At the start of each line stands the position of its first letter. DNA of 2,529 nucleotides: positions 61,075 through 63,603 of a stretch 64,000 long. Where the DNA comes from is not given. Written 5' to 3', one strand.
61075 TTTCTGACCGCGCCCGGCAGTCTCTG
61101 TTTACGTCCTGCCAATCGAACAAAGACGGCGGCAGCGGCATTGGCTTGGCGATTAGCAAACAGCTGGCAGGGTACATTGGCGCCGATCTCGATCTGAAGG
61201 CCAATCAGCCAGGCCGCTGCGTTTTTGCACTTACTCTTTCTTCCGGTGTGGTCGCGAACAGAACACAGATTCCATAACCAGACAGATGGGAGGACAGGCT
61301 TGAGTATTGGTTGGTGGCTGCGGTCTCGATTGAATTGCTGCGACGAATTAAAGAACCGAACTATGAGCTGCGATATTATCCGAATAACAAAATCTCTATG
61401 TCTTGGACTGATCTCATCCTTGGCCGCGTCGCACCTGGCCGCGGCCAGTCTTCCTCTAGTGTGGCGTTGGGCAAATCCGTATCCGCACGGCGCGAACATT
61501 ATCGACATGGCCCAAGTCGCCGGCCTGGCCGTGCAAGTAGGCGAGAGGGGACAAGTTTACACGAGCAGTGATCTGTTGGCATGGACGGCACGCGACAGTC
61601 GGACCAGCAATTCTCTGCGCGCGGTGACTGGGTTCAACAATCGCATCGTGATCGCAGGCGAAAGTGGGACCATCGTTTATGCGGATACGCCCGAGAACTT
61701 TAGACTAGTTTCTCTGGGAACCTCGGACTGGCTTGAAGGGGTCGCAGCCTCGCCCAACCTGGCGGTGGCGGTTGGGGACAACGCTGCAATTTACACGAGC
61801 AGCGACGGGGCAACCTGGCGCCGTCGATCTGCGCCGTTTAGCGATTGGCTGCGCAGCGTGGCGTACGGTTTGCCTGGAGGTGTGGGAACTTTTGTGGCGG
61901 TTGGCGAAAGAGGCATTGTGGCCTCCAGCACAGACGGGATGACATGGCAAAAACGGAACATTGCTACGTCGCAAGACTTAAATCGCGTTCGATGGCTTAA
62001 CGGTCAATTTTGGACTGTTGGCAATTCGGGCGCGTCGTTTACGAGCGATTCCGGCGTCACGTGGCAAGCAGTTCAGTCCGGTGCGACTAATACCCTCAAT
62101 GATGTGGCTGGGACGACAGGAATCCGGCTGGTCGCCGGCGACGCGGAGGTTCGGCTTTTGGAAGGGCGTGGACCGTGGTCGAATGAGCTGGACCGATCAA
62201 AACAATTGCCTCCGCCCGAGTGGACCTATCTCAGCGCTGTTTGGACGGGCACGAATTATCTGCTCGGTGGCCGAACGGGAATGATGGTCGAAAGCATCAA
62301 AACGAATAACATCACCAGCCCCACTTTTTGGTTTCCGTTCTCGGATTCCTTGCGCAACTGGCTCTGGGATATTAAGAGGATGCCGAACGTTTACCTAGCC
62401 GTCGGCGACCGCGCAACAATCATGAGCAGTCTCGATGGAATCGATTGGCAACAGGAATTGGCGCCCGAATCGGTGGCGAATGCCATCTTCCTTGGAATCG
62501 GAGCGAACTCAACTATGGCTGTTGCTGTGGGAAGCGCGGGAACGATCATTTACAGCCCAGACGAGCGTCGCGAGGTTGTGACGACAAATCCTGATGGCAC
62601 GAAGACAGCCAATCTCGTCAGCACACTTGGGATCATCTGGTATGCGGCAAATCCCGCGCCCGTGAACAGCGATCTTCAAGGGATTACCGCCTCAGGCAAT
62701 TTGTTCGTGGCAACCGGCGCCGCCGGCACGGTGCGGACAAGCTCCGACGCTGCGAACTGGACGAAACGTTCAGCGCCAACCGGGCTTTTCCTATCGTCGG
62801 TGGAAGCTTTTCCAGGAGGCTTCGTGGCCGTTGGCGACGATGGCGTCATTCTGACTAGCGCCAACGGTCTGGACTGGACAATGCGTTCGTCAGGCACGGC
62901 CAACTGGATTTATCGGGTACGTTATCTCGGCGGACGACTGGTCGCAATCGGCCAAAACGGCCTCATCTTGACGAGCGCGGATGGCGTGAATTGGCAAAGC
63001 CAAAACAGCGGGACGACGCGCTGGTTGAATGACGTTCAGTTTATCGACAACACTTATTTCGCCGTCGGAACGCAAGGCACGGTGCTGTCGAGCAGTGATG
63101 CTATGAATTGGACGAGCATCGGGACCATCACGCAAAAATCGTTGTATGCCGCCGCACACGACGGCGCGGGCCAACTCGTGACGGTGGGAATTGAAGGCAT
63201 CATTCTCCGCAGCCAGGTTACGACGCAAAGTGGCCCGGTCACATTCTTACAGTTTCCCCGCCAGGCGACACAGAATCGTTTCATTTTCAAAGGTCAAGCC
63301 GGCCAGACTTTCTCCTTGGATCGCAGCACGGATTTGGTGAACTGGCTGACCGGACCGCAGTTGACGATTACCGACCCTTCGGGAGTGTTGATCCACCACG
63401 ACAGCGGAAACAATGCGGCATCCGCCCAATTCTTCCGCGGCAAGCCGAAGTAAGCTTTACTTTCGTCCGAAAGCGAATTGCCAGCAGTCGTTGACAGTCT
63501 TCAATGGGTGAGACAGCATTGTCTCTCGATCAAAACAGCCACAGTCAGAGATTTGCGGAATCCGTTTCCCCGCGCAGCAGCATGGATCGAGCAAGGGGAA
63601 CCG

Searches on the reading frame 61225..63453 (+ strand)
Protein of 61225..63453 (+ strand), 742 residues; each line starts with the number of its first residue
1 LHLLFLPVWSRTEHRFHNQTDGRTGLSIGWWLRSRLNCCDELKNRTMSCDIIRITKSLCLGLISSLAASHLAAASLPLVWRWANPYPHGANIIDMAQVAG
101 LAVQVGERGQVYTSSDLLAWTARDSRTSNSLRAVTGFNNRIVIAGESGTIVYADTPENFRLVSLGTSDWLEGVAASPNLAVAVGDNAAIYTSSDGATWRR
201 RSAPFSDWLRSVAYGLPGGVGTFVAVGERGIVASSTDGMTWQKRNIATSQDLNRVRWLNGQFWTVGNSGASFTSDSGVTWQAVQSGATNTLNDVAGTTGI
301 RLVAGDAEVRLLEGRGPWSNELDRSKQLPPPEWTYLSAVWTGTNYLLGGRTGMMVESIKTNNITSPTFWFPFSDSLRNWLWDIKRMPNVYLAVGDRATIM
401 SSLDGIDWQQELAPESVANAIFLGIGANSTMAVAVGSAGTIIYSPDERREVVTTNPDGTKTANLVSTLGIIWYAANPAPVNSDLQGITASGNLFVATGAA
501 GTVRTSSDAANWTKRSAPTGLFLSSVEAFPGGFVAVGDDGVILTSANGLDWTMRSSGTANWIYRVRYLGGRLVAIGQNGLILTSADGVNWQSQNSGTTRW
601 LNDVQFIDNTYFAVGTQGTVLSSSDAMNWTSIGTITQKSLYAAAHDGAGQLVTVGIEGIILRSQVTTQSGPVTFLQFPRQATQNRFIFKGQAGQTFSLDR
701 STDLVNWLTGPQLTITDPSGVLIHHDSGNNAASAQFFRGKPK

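Call 60: search_protein_families(library=pfam, proteins=[window:61225-63453:+], max_evalue=0.00001)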
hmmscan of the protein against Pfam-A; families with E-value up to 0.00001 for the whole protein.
window:61225-63453:+ (742 aa): 1 family
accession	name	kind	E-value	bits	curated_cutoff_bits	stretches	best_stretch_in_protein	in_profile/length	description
PF19755.4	DUF6242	-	1.9e-11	44.7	29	0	568-629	151-217/217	Domain of unknown function (DUF6242)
